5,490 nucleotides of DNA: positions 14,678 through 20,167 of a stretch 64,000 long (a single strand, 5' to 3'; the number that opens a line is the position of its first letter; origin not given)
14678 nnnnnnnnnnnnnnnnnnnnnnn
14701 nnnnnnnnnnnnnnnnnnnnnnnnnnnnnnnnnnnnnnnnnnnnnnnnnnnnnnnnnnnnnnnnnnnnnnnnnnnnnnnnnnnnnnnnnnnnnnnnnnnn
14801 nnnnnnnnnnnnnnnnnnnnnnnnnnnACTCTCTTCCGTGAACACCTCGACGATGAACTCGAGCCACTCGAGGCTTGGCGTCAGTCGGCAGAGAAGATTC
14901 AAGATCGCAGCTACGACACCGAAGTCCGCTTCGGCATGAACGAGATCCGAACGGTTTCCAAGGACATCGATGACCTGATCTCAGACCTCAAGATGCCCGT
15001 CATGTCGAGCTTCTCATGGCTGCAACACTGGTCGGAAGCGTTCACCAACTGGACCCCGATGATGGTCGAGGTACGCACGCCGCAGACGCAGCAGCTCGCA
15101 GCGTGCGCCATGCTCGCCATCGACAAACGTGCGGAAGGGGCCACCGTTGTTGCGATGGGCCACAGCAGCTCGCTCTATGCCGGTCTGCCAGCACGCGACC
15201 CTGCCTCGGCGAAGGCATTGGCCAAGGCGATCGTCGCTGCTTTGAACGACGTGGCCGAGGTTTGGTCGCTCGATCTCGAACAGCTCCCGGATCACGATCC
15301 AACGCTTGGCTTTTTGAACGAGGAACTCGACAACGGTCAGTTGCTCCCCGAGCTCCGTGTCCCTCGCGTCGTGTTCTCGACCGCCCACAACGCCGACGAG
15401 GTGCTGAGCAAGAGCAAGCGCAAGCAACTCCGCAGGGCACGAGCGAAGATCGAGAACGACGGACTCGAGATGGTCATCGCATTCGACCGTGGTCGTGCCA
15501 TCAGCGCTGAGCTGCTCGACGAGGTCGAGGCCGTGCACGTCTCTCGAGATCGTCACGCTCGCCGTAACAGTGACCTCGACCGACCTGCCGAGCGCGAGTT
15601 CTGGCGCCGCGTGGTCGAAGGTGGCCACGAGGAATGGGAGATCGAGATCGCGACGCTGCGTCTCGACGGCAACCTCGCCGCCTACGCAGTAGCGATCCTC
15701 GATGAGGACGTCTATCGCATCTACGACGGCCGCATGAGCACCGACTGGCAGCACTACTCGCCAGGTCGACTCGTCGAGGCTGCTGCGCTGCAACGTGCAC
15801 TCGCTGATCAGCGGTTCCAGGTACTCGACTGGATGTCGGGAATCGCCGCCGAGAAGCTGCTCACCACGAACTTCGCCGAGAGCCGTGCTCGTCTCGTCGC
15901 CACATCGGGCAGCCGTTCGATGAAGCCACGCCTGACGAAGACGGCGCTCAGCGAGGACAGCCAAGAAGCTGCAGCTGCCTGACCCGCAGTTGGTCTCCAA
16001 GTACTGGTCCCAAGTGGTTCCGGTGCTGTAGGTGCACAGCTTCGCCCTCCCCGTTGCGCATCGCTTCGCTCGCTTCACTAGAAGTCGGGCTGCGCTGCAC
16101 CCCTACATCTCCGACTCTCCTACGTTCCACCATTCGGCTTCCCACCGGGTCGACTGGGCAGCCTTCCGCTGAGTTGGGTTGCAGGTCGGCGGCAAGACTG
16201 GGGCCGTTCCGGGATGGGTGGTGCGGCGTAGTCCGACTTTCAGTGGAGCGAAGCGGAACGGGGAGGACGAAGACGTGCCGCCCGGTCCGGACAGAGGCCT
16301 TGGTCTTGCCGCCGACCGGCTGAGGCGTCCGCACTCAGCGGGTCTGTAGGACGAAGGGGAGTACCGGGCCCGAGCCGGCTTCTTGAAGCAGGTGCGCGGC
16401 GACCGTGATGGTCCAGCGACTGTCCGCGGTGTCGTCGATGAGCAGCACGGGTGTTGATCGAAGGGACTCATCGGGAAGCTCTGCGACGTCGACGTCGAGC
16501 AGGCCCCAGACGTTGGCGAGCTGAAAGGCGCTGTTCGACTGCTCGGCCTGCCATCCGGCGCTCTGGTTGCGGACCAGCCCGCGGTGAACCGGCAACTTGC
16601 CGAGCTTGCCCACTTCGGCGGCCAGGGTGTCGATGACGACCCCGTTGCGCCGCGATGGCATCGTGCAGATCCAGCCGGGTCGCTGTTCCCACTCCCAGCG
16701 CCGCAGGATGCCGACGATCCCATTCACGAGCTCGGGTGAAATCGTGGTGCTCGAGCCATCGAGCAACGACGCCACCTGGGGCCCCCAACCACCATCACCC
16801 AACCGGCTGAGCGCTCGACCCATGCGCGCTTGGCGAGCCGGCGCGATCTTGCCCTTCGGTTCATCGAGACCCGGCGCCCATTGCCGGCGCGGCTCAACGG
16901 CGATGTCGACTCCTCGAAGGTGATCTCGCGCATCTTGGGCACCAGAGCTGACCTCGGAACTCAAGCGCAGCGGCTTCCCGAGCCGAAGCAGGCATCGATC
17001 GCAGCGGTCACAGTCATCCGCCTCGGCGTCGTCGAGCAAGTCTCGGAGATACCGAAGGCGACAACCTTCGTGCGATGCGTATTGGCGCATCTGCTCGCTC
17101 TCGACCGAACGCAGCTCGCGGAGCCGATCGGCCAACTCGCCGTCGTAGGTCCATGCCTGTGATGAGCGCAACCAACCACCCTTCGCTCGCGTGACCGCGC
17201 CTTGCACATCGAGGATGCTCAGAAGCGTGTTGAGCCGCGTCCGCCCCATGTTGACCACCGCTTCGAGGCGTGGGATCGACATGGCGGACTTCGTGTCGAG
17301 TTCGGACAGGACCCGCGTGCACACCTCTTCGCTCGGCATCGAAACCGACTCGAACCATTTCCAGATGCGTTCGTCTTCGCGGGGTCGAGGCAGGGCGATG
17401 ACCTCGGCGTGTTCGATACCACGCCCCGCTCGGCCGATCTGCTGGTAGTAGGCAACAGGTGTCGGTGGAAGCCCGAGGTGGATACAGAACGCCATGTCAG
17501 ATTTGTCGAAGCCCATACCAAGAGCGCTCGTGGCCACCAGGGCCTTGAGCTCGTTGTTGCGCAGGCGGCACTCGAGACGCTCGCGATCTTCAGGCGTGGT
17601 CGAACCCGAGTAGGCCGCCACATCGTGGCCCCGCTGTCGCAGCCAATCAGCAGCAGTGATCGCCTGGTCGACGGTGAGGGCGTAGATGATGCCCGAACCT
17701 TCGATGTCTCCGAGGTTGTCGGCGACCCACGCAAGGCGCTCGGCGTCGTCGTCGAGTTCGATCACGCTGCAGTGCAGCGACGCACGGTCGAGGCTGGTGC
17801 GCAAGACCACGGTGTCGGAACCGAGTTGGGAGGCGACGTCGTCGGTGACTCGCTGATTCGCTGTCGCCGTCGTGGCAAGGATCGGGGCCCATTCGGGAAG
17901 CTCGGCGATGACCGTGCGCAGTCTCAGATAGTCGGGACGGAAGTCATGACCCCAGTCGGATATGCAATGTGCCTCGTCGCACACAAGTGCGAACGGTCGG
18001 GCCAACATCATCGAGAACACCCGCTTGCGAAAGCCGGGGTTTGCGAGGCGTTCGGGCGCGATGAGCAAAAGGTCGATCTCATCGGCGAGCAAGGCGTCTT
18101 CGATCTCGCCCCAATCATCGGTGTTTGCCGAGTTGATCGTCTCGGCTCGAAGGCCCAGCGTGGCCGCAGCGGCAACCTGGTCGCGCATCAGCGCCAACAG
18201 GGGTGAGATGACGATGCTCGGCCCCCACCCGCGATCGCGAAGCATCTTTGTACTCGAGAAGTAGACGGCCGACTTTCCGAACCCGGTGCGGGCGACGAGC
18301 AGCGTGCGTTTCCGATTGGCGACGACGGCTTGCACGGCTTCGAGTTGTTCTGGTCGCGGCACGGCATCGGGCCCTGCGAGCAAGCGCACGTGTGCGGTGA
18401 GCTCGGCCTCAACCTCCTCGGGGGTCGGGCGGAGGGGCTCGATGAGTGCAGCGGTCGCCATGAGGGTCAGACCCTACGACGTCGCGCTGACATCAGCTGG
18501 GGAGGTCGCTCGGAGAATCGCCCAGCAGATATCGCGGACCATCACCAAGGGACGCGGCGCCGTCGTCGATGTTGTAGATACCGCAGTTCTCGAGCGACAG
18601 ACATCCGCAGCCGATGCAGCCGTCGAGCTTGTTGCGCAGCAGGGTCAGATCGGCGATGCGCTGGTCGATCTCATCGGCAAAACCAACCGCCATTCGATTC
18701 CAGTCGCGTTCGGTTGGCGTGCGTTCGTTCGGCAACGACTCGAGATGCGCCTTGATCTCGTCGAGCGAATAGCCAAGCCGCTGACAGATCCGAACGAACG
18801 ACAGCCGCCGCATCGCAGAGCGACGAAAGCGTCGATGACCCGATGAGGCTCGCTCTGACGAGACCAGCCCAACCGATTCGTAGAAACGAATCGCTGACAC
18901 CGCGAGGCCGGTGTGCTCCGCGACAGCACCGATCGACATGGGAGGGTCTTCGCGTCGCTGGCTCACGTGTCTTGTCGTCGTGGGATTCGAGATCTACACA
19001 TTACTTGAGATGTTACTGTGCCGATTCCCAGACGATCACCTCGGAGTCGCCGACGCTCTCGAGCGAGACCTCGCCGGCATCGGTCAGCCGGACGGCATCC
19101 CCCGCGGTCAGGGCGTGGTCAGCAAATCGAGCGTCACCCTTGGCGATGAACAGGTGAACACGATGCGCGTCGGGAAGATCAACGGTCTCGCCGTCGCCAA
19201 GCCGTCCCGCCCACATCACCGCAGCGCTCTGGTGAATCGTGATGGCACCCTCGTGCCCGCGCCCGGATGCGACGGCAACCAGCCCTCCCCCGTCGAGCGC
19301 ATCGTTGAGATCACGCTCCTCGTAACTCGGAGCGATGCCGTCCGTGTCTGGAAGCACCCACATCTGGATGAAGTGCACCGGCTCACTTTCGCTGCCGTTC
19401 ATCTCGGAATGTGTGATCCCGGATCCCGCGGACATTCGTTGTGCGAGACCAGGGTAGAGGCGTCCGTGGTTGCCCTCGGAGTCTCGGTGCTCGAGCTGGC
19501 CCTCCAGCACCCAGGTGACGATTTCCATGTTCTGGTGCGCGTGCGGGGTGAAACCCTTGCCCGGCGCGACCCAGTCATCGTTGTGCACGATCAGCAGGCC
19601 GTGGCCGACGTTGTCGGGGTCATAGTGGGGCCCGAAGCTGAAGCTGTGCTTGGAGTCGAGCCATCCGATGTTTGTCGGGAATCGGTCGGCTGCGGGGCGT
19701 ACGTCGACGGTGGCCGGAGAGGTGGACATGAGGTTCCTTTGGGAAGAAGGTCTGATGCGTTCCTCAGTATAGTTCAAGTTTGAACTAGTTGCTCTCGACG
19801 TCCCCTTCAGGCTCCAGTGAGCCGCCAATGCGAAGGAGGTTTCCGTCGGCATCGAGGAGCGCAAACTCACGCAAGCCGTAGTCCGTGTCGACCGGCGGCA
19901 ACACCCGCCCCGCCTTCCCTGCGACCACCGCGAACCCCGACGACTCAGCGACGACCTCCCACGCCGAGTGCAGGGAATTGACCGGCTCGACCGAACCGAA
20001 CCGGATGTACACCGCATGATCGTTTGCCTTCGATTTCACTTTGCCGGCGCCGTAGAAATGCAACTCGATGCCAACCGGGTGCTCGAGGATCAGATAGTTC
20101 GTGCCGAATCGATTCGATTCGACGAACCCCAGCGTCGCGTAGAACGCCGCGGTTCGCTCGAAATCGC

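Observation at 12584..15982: c-di-GMP enzyme (GGDEF+EAL) fused to a CelD/BioF2-like GNAT acyltransferase domain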

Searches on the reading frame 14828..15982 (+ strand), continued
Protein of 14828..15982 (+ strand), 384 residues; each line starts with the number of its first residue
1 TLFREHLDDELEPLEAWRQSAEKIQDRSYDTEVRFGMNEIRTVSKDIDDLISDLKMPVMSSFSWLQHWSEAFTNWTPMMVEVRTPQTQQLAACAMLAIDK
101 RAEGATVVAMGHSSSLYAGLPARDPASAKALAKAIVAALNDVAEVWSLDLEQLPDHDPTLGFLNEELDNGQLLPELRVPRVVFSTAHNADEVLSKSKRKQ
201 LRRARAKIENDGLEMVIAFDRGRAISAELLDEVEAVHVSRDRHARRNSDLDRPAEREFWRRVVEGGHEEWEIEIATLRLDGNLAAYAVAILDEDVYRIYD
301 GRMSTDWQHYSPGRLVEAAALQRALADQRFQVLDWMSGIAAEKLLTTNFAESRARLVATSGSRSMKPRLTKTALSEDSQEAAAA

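Call 77: search_protein_families(library=pfam, proteins=[P0072, P0075, P0124, P0130, P0159, P0147, P0158, P0096], max_evalue=0.001)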
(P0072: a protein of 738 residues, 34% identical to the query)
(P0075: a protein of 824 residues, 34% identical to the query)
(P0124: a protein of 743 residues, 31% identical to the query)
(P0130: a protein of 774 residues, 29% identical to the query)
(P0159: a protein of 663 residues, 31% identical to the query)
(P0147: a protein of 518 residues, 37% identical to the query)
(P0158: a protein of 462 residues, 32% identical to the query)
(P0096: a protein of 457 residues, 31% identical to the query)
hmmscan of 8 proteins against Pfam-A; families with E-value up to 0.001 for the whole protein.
P0072 (738 aa): 2 families
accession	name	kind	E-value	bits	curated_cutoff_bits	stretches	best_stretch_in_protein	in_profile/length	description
PF13480.13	Acetyltransf_6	-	3.5e-23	82.8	22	1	529-677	1-142/143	Acetyltransferase (GNAT) domain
PF15632.11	ATPgrasp_Ter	-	2.4e-05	24.6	29.1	1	166-288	4-124/131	ATP-grasp in the biosynthetic pathway with Ter operon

P0075 (824 aa): 2 families
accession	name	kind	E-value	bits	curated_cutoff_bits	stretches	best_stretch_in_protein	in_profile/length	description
PF13480.13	Acetyltransf_6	-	2.3e-24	86.6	22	1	173-320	2-142/143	Acetyltransferase (GNAT) domain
PF02223.23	Thymidylate_kin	-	2.6e-05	24.4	27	0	595-616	3-24/185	Thymidylate kinase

P0124 (743 aa): 2 families
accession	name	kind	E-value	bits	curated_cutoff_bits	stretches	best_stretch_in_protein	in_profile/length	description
PF13480.13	Acetyltransf_6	-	5.3e-20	72.5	22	1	173-314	8-142/143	Acetyltransferase (GNAT) domain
PF15632.11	ATPgrasp_Ter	-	1.1e-05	25.7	29.1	1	556-681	5-128/131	ATP-grasp in the biosynthetic pathway with Ter operon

P0130 (774 aa): 1 family
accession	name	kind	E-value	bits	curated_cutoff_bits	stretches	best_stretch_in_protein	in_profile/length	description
PF13480.13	Acetyltransf_6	-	3.8e-42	144.3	22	2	177-325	1-143/143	Acetyltransferase (GNAT) domain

P0159 (663 aa): 2 families
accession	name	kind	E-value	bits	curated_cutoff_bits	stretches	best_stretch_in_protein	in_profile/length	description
PF13480.13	Acetyltransf_6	-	1.1e-19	71.5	22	1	454-601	2-142/143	Acetyltransferase (GNAT) domain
PF01522.26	Polysacc_deac_1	-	2.1e-16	60.4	23.1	1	66-198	5-123/124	Polysaccharide deacetylase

P0147 (518 aa): 1 family
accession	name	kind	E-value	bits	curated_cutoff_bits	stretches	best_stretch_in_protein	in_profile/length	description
PF13480.13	Acetyltransf_6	-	7e-13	49.4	22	1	267-411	3-136/143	Acetyltransferase (GNAT) domain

P0158 (462 aa): 1 family
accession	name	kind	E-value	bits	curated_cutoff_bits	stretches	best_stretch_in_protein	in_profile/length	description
PF13480.13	Acetyltransf_6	-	5.2e-16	59.5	22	1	248-395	2-142/143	Acetyltransferase (GNAT) domain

P0096 (457 aa): 1 family
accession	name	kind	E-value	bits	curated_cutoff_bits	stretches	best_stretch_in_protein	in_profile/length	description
PF13480.13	Acetyltransf_6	-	4.5e-18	66.2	22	1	182-330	2-143/143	Acetyltransferase (GNAT) domain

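Call 81: search_dna_similar(query=window:14906-15979:+, collection=plasmids, mode=protein, max_evalue=0.001, max_rows=25)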
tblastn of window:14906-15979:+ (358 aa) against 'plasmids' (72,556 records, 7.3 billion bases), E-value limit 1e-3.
No match.

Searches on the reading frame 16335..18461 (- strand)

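Call 12: search_protein_families(library=pfam, proteins=[window:16335-18461:-], max_evalue=0.001)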
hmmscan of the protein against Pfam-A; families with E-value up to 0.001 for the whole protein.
window:16335-18461:- (708 aa): 3 families
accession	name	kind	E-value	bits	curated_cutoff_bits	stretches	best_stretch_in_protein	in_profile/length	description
PF00270.35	DEAD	-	6.1e-17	62.3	26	1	37-206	2-164/167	DEAD/DEAH box helicase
PF00271.37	Helicase_C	-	1.6e-15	57.8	23.5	1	254-347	15-108/110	Helicase conserved C-terminal domain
PF04851.21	ResIII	-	2.6e-05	24.6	22.5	1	34-170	3-140/164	Type III restriction enzyme, res subunit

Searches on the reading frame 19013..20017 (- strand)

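Call 12: search_protein_families(library=pfam, proteins=[window:19013-20017:-], max_evalue=0.001)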
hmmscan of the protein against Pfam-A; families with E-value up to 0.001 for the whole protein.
window:19013-20017:- (334 aa): 2 families
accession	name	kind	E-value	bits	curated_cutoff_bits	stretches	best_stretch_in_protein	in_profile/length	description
PF02678.22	Pirin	-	3.9e-34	117.4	26.1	1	113-221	8-108/108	Pirin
PF17954.7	Pirin_C_2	-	2e-12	47.6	22.9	1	249-329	2-83/86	Quercetinase C-terminal cupin domain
